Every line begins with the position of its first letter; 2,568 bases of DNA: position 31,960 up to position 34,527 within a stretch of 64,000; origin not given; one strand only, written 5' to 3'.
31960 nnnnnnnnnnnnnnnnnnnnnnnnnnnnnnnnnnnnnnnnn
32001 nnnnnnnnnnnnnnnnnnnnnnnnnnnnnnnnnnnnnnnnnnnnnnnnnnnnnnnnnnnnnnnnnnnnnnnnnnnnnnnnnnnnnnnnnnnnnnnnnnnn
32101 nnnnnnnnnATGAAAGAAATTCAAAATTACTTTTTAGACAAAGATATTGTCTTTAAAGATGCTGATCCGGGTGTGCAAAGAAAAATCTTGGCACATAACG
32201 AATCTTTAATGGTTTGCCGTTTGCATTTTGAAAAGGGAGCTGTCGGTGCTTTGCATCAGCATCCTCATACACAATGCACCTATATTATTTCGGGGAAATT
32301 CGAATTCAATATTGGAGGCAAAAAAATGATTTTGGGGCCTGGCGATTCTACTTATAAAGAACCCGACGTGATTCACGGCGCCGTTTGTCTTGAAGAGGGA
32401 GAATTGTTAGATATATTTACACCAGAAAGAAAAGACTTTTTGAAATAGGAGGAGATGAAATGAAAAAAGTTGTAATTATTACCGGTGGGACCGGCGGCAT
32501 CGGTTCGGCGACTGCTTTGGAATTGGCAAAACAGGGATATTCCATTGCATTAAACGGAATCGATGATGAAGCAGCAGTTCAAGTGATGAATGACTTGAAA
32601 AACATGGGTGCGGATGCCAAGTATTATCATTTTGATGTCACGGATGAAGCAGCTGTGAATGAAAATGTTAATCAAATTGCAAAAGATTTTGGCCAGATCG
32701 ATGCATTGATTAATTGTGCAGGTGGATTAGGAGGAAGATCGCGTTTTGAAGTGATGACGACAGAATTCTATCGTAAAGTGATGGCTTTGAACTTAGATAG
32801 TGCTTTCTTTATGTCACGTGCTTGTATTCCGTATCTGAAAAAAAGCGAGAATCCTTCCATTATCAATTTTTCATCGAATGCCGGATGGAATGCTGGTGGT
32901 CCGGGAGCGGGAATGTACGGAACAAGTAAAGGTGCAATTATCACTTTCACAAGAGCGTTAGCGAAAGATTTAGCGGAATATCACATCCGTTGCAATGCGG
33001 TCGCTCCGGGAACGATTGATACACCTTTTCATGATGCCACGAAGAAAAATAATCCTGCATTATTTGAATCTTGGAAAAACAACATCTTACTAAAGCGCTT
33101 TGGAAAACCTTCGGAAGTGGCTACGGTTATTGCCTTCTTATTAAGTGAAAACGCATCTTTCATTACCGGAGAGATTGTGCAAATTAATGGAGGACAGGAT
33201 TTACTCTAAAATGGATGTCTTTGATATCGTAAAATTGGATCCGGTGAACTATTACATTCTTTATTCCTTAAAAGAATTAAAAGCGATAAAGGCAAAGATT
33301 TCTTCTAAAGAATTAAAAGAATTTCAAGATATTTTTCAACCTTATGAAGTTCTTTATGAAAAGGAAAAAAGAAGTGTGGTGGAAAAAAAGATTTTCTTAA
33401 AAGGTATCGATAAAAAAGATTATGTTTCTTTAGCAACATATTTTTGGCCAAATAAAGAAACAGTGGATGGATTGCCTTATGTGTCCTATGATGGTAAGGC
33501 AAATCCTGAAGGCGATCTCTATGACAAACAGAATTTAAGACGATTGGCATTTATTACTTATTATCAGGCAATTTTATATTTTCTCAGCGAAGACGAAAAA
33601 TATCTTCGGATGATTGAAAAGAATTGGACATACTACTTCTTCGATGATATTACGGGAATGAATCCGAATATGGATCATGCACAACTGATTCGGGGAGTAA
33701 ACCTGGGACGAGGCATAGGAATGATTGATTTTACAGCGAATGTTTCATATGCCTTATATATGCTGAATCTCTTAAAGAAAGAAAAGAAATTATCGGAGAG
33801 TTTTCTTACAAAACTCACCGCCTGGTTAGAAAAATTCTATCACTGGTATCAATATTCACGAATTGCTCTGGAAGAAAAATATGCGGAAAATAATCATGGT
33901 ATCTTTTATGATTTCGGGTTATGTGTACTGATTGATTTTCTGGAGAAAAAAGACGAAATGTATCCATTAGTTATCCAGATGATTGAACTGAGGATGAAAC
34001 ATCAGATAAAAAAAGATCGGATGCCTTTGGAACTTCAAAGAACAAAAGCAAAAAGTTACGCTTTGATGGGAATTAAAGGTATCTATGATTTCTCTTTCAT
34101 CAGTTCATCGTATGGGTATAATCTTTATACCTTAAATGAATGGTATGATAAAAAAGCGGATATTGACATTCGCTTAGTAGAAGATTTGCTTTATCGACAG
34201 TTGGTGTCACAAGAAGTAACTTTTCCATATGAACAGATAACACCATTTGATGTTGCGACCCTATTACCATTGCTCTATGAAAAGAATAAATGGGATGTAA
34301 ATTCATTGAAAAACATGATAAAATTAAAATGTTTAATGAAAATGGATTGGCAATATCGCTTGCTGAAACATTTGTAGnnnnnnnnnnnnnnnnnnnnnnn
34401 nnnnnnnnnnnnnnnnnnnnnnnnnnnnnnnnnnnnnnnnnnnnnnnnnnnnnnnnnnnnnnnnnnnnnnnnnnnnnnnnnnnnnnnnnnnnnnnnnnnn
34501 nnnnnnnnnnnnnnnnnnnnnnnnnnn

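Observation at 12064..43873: A roughly 32-kb Gram-positive polysaccharide utilisation island with an unusual enzyme mix and ambiguous substrate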

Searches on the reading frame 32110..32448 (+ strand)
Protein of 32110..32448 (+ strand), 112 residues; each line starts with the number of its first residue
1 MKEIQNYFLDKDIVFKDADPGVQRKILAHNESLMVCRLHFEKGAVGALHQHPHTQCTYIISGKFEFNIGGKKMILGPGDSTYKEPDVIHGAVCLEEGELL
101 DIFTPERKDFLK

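Call 32: search_protein_families(library=pfam, proteins=[window:32110-32448:+], max_evalue=0.0001)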
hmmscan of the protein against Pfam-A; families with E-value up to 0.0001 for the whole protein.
window:32110-32448:+ (112 aa): 2 families
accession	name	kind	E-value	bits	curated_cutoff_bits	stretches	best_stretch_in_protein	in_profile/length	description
PF07883.17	Cupin_2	-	7.7e-14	51.6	27.2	1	38-102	3-69/70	Cupin domain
PF12973.13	Cupin_7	-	7.2e-08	32.6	27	1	11-100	9-97/105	ChrR Cupin-like domain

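Call 67: search_protein_families(library=ncbifam, proteins=[window:32110-32448:+], max_evalue=0.001)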
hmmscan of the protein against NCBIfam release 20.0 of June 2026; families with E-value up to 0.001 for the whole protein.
window:32110-32448:+ (112 aa): 1 family
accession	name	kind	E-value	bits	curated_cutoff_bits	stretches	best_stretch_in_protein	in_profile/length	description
NF049940.1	MandnitrLy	equivalog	2.7e-05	24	140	1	30-89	32-92/130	(R)-mandelonitrile lyase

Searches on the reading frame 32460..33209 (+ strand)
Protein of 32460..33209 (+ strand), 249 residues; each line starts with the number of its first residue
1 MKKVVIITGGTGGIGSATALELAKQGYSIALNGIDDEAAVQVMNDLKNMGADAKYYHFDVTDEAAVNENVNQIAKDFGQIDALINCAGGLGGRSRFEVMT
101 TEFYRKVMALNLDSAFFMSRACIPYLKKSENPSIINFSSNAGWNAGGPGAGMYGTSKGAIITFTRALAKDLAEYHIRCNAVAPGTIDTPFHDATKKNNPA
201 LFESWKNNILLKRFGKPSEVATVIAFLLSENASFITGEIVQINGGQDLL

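Call 4: search_protein_families(library=pfam, proteins=[window:32460-33209:+], max_evalue=0.01)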
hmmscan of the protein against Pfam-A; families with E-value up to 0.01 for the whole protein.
window:32460-33209:+ (249 aa): 7 families
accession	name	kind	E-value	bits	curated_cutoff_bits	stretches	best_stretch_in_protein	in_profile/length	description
PF13561.12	adh_short_C2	-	1.1e-60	205.6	27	1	12-245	6-234/236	Enoyl-(Acyl carrier protein) reductase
PF00106.31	adh_short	-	2.9e-53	180.7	26.6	1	3-196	1-192/195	short chain dehydrogenase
PF08659.16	KR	-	6.5e-16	59.2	22.6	1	5-156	3-152/180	KR domain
PF01370.27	Epimerase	-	3.6e-08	33.6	20.9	1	5-111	1-95/240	NAD dependent epimerase/dehydratase family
PF23441.1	SDR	-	2.6e-07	30.7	27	1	4-248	9-257/258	SDR-like rossmann domain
PF16363.11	GDP_Man_Dehyd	-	0.00011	22.2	27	1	6-79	1-75/332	GDP-mannose 4,6 dehydratase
PF00056.29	Ldh_1_N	-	0.005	17.3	27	0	5-64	3-64/141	lactate/malate dehydrogenase, NAD binding domain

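Call 28: search_solved_structures(query=window:32460-33209:+, max_evalue=1e-30)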
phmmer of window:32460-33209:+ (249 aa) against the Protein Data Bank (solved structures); distinct sequences matched with E-value up to 1e-30: 72 (the best 60 are shown).
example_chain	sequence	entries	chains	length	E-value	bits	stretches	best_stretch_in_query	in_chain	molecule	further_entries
4yqy_A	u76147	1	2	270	1.8e-49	171.6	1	3-246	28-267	Putative Dehydrogenase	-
3edm_A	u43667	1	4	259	8.6e-44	153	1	3-245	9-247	Short chain dehydrogenase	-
3woh_A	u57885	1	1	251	2.1e-42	148.5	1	3-246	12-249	SiaM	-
4tkl_A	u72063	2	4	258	3.4e-42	147.8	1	3-246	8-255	NADH-dependent reductase for 4-deoxy-L-erythro-5-hexoseulose uronate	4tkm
4w7i_A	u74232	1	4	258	8e-41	143.3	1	3-246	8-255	4-deoxy-L-erythro-5-hexoseulose uronate reductase A1-R'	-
5ha5_A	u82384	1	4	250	3.7e-40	141.1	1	2-245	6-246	Brucella ovis oxidoreductase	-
5er6_A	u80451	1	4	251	3.8e-40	141.1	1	2-245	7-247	Oxidoreductase, short chain dehydrogenase/reductase family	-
2et6_A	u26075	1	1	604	1.6e-38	135.8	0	3-184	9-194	(3R)-hydroxyacyl-CoA dehydrogenase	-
7x5j_D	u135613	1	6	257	3e-38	134.9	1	2-248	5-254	3-oxoacyl-ACP reductase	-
1zem_A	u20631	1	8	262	1.3e-37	132.8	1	3-245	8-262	xylitol dehydrogenase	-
9cly_A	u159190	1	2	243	5.1e-37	130.8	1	3-246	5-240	CylG protein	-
2hq1_A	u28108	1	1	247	1.6e-36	129.2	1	3-245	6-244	Glucose/ribitol dehydrogenase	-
4w7h_A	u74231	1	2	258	1.6e-36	129.2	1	3-246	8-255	Carbonyl reductase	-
6qhe_A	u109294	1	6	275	2.2e-36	128.7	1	3-245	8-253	Alcohol Dehydrogenase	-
2p68_A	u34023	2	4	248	3.3e-36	128.2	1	3-246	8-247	3-oxoacyl-[acyl-carrier-protein] reductase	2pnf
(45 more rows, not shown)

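Call 67: search_protein_families(library=ncbifam, proteins=[window:32460-33209:+], max_evalue=0.001)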
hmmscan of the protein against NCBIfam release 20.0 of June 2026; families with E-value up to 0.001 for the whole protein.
window:32460-33209:+ (249 aa): 239 families (the best 25 are shown)
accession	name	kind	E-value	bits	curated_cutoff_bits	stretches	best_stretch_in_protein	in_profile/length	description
NF005559.1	PRK07231.1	subfamily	3e-61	207.1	215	1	2-246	4-247/249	glucose 1-dehydrogenase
NF009466.0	PRK12826.1-2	subfamily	3.6e-61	206.8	222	1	1-247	2-245/248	3-oxoacyl-ACP reductase FabG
NF052558.1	MBtsdlDhBudC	equivalog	2.2e-58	197.8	270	1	2-246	3-241/250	meso-2,3-butanediol dehydrogenase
TIGR01830.1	3oxo_ACP_reduc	equivalog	8.9e-58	195.8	297.75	1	5-245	1-237/239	3-oxoacyl-[acyl-carrier-protein] reductase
NF004791.0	PRK06138.1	equivalog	3e-56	190.5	312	1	2-246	5-249/252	SDR family oxidoreductase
NF009464.0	PRK12824.1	subfamily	6.7e-55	186.4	269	1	1-246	1-242/245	3-oxoacyl-ACP reductase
NF004198.0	PRK05653.1-3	equivalog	7.3e-54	182.8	296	1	2-246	7-246/248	3-oxoacyl-ACP reductase FabG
NF004197.0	PRK05653.1-1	equivalog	9e-54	182.7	332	1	2-245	7-245/249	3-oxoacyl-ACP reductase FabG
NF004203.0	PRK05653.2-4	subfamily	2.2e-52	178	313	1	2-249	6-259/260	3-oxoacyl-ACP reductase FabG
NF005681.0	PRK07478.1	subfamily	7.4e-52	176.2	267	1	2-246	6-249/254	SDR family oxidoreductase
NF005853.0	PRK07774.1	equivalog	1.4e-50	172.1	303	1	2-246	6-246/250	SDR family oxidoreductase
NF006366.0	PRK08589.1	equivalog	2.5e-50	171.2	386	1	2-245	6-251/272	SDR family oxidoreductase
NF004199.0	PRK05653.1-4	equivalog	6.5e-50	170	301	1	3-245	6-244/247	3-oxoacyl-ACP reductase FabG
NF047420.2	EF_P_mod_YmfI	equivalog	9e-50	169.6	238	1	5-245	2-234/236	elongation factor P 5-aminopentanone reductase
NF049979.1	AlphHSDSHdhA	equivalog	1.9e-49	168.4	350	1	2-246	3-246/258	7alpha-hydroxysteroid dehydrogenase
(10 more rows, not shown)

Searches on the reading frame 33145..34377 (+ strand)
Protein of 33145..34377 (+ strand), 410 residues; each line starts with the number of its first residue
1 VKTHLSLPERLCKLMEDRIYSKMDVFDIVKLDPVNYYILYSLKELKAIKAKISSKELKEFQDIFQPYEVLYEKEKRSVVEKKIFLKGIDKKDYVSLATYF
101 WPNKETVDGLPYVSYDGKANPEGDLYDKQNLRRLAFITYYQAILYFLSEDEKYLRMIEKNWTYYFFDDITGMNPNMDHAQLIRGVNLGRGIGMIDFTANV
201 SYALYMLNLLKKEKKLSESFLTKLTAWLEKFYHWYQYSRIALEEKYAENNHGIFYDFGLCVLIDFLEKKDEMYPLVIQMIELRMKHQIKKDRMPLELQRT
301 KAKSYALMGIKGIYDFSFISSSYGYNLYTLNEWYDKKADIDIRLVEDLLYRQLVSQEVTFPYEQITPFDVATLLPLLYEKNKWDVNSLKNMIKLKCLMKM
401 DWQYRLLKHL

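Call 4: search_protein_families(library=pfam, proteins=[window:33145-34377:+], max_evalue=0.01)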
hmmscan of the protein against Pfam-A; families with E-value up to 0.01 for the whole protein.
window:33145-34377:+ (410 aa): 1 family
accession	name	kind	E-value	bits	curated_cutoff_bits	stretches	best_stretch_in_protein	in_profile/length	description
PF05426.18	Alginate_lyase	-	6.2e-36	124.7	22.2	1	86-329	11-250/275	Alginate lyase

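Call 14: search_solved_structures(query=window:33145-34377:+, max_evalue=0.1)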
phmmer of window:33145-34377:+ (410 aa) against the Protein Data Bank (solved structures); distinct sequences matched with E-value up to 0.1: 7.
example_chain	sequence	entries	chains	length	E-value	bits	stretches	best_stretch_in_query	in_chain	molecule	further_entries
9fi1_A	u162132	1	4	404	3e-43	151.8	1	53-380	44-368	Alginate lyase family protein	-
8bdq_A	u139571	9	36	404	5.7e-43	150.9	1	53-380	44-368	Alginate lyase family protein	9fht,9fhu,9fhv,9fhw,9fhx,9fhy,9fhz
9fi5_A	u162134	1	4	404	2e-42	149.1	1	53-380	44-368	Alginate lyase family protein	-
9fi0_A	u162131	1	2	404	2.8e-42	148.6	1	53-380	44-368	Alginate lyase family protein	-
9fi3_A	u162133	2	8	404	2.8e-42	148.6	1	53-380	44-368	Alginate lyase family protein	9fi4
9fi6_A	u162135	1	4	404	7e-42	147.3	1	53-380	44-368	Alginate lyase family protein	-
3nfv_A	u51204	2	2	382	4e-40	141.5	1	41-369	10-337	alginate lyase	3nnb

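Call 67: search_protein_families(library=ncbifam, proteins=[window:33145-34377:+], max_evalue=0.001)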
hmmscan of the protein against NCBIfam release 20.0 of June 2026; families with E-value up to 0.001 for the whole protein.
window:33145-34377:+ (410 aa): 0 families
